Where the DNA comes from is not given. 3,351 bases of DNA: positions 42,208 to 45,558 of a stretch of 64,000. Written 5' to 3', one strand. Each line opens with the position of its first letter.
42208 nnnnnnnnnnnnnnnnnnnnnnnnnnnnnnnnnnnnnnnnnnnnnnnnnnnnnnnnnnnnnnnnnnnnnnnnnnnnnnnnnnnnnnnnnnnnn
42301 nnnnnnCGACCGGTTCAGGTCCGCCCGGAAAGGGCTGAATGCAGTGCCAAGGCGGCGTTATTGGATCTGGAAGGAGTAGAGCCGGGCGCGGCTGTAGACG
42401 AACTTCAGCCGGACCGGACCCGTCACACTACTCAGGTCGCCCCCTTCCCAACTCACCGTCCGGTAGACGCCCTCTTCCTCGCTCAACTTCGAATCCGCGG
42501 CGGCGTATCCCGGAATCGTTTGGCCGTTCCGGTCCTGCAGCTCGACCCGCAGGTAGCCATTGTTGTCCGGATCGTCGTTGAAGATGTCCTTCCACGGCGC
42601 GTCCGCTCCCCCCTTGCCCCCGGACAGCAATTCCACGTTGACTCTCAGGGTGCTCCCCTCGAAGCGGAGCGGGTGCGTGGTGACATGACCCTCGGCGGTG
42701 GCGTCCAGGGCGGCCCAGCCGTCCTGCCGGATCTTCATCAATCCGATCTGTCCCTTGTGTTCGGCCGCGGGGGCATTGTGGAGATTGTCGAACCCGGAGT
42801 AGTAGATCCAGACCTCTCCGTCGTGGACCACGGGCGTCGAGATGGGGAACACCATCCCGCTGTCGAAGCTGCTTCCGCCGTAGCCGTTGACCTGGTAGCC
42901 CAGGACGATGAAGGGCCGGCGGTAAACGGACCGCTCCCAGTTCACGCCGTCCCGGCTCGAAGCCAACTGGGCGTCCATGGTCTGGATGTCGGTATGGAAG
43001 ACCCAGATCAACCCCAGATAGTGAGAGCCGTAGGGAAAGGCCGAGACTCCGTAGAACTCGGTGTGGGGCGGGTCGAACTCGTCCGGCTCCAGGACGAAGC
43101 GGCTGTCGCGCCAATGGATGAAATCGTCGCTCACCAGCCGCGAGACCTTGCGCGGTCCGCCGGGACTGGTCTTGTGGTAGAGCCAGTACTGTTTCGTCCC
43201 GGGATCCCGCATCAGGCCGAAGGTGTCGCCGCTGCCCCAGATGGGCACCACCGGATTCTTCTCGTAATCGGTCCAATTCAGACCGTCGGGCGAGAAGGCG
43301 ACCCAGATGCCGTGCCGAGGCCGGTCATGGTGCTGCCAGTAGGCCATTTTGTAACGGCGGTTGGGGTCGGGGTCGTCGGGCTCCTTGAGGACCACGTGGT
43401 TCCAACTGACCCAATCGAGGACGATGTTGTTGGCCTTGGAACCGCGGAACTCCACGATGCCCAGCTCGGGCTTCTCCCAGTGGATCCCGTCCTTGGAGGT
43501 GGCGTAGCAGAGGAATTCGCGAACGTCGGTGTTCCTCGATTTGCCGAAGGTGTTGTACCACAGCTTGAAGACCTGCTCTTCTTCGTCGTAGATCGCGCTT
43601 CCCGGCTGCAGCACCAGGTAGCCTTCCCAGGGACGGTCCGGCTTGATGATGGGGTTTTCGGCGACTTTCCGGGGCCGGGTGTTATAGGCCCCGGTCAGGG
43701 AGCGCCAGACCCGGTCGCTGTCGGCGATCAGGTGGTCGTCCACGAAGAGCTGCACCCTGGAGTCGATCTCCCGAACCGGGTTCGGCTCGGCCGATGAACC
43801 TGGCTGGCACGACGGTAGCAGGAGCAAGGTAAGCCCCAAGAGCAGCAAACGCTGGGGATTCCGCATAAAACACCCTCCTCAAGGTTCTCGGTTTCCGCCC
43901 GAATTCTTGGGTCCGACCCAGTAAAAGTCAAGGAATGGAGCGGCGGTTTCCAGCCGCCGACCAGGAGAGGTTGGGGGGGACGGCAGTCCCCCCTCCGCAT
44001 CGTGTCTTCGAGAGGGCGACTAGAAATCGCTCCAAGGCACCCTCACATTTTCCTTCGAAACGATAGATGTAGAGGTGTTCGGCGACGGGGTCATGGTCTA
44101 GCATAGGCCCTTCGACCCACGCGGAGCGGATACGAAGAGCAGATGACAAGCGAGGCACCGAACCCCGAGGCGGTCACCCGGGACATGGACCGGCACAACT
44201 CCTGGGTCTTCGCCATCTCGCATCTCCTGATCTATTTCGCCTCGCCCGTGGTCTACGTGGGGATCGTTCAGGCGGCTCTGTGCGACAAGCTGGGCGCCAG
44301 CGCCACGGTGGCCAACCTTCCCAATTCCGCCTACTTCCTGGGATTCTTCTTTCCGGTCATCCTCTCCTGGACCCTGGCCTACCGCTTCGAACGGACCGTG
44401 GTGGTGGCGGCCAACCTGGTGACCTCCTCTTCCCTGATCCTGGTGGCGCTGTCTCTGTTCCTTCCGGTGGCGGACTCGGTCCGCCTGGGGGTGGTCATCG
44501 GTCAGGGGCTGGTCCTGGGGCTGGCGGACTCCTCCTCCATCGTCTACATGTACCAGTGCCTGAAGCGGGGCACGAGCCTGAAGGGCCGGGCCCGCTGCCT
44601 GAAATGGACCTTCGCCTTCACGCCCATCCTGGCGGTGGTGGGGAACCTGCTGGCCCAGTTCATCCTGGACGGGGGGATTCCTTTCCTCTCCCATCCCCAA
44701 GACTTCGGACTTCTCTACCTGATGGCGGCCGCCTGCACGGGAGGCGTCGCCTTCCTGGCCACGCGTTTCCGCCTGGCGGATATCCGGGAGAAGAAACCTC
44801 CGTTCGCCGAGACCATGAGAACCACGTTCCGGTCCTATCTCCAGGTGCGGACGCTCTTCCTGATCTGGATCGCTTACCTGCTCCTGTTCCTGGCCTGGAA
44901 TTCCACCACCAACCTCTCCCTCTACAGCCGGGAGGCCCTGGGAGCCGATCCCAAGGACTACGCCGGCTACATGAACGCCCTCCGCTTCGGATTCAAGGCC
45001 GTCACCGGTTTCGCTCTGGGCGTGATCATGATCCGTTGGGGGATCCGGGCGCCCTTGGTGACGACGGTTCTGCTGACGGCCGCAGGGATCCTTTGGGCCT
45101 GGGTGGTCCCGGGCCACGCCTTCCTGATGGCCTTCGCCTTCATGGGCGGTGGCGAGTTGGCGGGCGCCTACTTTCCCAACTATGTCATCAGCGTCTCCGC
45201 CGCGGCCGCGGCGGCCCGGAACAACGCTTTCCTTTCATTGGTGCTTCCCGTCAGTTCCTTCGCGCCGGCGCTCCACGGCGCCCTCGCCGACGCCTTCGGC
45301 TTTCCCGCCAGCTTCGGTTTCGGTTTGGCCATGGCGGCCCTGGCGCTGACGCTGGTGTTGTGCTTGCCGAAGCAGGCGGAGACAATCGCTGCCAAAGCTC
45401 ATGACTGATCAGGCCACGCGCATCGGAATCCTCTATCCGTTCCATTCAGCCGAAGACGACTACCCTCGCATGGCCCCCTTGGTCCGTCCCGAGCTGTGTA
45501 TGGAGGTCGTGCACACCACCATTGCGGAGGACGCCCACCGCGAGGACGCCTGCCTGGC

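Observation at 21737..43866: Four-member paralogous family of secreted Asp-box beta-propeller proteins, plus a fifth related 929-aa protein, with no obvious named family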

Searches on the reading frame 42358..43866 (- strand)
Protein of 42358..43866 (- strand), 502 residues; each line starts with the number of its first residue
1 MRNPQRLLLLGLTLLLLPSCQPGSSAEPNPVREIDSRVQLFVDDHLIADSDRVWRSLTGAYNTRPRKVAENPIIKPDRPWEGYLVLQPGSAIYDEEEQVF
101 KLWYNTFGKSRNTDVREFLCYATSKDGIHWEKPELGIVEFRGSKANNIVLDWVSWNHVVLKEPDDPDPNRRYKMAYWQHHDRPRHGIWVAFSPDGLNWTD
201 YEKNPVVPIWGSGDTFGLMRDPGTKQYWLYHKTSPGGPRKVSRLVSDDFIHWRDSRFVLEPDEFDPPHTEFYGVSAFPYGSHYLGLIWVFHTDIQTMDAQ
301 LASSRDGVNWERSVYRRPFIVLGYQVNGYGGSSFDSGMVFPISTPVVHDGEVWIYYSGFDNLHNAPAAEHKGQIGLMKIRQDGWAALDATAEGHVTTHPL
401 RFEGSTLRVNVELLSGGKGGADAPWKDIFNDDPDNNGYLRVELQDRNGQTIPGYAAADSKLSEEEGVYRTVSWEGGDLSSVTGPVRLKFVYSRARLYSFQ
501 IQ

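Call 4: search_protein_families(library=pfam, proteins=[window:42358-43866:-], max_evalue=1)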
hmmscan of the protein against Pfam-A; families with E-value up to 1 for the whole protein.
window:42358-43866:- (502 aa): 1 family
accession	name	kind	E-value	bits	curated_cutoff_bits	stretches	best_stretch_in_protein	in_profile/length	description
PF00251.26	Glyco_hydro_32N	-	1.3e-05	25.3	22.1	2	99-224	21-136/307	Glycosyl hydrolases family 32 N-terminal domain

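Call 5: search_protein_families(library=ncbifam, proteins=[window:42358-43866:-], max_evalue=1)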
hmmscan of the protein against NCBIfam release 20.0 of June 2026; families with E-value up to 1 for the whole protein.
window:42358-43866:- (502 aa): 4 families
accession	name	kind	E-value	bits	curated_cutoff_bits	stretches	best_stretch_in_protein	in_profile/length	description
NF052550.1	BManbPhaseBMBP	equivalog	7.6e-07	28.8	450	1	66-139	5-80/296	beta-1,2-mannobiose phosphorylase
NF041092.1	beta-fruc_BfrA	equivalog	0.00022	20.1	900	1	240-293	45-94/433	beta-fructosidase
TIGR01322.1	scrB_fam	subfamily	0.0018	17.1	356.4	1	215-282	22-97/447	sucrose-6-phosphate hydrolase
NF006040.0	PRK08183.1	equivalog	0.021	15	135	1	101-198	20-115/134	NADH:ubiquinone oxidoreductase subunit NDUFA12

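Call 46: find_homologous_proteins(query=window:42358-43866:-, max_evalue=0.00001)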
Query window:42358-43866:- (502 aa): 2173 proteins with E <= 0.00001 among 8000 candidates; the best 120 are listed.
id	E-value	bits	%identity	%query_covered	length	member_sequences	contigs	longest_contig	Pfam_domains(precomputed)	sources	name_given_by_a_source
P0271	0.0e+0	1159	96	100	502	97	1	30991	PF00251.27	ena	-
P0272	5.7e-226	770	66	99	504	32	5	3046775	PF00251.27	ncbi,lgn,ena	-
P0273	7.8e-226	769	68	93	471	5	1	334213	PF00251.27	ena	-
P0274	4.4e-223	760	67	94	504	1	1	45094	-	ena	-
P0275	7.0e-223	759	97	66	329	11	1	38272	-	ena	-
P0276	5.3e-220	750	64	97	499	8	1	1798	PF00251.27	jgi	-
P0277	5.3e-220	750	62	100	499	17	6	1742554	-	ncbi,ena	-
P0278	8.3e-215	733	64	99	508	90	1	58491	PF00251.27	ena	-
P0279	4.5e-210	717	63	98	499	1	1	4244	PF00251.27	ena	-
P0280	4.8e-210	717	61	100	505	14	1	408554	-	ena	-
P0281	7.5e-189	647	74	74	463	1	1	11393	-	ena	-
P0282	2.1e-186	639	58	99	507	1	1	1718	PF00251.27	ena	-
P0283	3.1e-185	635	59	95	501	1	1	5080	PF00251.27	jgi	-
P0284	2.6e-183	629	54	100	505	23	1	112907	-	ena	-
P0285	9.8e-183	627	54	96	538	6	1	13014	-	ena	-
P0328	1.1e-142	495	50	93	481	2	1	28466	PF22847.3,PF00251.27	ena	-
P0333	1.1e-140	488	48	92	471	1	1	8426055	PF00251.27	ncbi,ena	-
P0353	6.0e-85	304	39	93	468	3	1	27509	PF22847.3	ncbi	-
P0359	9.4e-78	280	36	96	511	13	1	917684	PF22847.3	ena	-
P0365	3.6e-72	262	36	99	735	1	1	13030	PF13385.14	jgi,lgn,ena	-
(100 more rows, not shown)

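Call 47: search_protein_families(library=pfam, proteins=[P0359, P0353, P0328, P0272, P0365], max_evalue=0.01)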
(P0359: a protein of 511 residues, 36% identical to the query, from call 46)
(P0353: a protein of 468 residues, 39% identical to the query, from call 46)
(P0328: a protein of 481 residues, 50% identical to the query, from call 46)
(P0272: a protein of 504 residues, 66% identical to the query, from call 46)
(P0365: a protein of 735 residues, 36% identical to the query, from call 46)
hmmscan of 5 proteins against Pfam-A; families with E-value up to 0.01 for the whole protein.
P0359 (511 aa): 1 family
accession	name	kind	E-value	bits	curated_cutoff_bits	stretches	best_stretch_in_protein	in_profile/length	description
PF00251.26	Glyco_hydro_32N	-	0.00012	22.2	22.1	0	242-286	41-81/307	Glycosyl hydrolases family 32 N-terminal domain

P0353 (468 aa): 1 family
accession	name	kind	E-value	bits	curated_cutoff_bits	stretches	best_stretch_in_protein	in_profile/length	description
PF00251.26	Glyco_hydro_32N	-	0.0053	16.8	22.1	0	209-286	42-121/307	Glycosyl hydrolases family 32 N-terminal domain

P0328 (481 aa): 1 family
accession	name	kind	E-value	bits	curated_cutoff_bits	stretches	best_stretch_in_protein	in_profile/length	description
PF00251.26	Glyco_hydro_32N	-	8.9e-08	32.5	22.1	1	68-200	18-135/307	Glycosyl hydrolases family 32 N-terminal domain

P0272 (504 aa): 1 family
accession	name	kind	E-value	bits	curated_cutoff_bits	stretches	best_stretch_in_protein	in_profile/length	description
PF00251.26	Glyco_hydro_32N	-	6.1e-06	26.4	22.1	0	98-223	20-135/307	Glycosyl hydrolases family 32 N-terminal domain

P0365 (735 aa): 1 family
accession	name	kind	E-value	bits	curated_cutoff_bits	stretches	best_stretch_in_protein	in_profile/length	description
PF13385.13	Laminin_G_3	-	1.5e-09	38.6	27.6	1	569-664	16-110/151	Concanavalin A-like lectin/glucanases superfamily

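Call 61: find_encoding_contigs(protein=P0272, flank=8000, max_places=3)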
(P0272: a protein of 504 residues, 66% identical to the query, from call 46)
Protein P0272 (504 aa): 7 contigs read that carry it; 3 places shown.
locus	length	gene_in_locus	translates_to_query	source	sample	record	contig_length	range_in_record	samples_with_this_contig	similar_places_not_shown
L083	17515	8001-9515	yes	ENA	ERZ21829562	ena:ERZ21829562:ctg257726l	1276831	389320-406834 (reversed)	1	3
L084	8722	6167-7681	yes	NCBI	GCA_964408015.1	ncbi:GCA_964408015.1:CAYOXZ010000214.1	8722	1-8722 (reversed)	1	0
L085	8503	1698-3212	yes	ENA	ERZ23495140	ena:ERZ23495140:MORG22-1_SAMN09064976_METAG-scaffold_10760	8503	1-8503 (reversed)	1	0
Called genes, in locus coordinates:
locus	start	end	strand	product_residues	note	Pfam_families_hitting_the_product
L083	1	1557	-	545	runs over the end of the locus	PF00474:SSF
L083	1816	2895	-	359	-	PF00296:Bac_luciferase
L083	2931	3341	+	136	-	PF00903:Glyoxalase, PF13669:Glyoxalase_4 (weak), PF18029:Glyoxalase_6 (weak)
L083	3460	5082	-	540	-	-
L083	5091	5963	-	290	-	PF06727:DUF1207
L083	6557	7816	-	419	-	PF07690:MFS_1 (weak)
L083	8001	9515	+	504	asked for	PF00251:Glyco_hydro_32N (faint)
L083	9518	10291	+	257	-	PF00106:adh_short, PF08659:KR, PF13561:adh_short_C2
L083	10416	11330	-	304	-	PF00701:DHDPS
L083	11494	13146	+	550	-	PF20094:GWxTD_dom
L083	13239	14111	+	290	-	PF05721:PhyH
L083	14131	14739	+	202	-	PF13875:DUF4202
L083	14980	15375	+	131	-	PF07007:LprI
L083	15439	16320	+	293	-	PF01471:PG_binding_1, PF09374:PG_binding_3 (faint)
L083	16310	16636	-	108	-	PF01521:Fe-S_biosyn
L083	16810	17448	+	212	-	PF12804:NTP_transf_3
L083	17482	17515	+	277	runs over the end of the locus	PF00296:Bac_luciferase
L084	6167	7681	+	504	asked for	PF00251:Glyco_hydro_32N (faint)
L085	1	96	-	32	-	?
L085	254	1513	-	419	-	PF07690:MFS_1 (weak)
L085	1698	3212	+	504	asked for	PF00251:Glyco_hydro_32N (faint)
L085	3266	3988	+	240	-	PF00106:adh_short, PF08659:KR, PF13561:adh_short_C2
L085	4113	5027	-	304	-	PF00701:DHDPS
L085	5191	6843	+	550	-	PF20094:GWxTD_dom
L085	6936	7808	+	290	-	PF05721:PhyH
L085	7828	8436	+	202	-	PF13875:DUF4202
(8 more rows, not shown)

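Call 62: find_encoding_contigs(protein=P0333, flank=8000, max_places=2)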
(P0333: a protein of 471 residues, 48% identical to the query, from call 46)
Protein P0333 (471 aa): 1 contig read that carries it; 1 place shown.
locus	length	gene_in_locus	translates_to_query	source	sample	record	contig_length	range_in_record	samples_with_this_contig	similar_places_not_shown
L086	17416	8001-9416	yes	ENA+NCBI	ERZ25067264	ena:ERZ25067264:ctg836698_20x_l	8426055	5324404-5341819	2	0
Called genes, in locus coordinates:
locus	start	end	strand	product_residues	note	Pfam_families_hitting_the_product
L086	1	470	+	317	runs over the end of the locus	PF01408:GFO_IDH_MocA, PF22725:GFO_IDH_MocA_C3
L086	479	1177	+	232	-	PF14583:Pectate_lyase22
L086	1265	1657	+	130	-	PF14583:Pectate_lyase22 (weak)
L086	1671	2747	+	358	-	PF01408:GFO_IDH_MocA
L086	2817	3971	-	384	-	PF00487:FA_desaturase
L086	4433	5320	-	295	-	PF05721:PhyH (weak)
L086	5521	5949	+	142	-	-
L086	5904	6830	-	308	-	-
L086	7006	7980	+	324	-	-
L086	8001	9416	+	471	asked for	PF00251:Glyco_hydro_32N (faint)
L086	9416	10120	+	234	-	PF25084:LbH_EIF2B (faint), PF25087:GMPPB_C (faint), PF00132:Hexapep, PF14602:Hexapep_2 (weak)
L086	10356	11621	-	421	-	-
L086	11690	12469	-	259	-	PF03328:HpcH_HpaI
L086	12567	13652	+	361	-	PF14583:Pectate_lyase22 (weak), PF07676:PD40 (faint), PF14583:Pectate_lyase22 (weak), PF26549:Tricorn_N (weak)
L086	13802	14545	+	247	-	-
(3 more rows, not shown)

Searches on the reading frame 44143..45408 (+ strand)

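Call 9: search_protein_families(library=pfam, proteins=[window:44143-45408:+], max_evalue=0.001)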
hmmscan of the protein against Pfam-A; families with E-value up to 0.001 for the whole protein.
window:44143-45408:+ (421 aa): 1 family
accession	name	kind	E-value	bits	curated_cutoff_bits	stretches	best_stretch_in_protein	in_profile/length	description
PF07690.21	MFS_1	-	5.8e-09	35.8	33.4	1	241-408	1-171/347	Major Facilitator Superfamily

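Call 51: search_protein_families(library=ncbifam, proteins=[window:44143-45408:+], max_evalue=0.001)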
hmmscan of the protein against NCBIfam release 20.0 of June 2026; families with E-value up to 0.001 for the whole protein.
window:44143-45408:+ (421 aa): 0 families
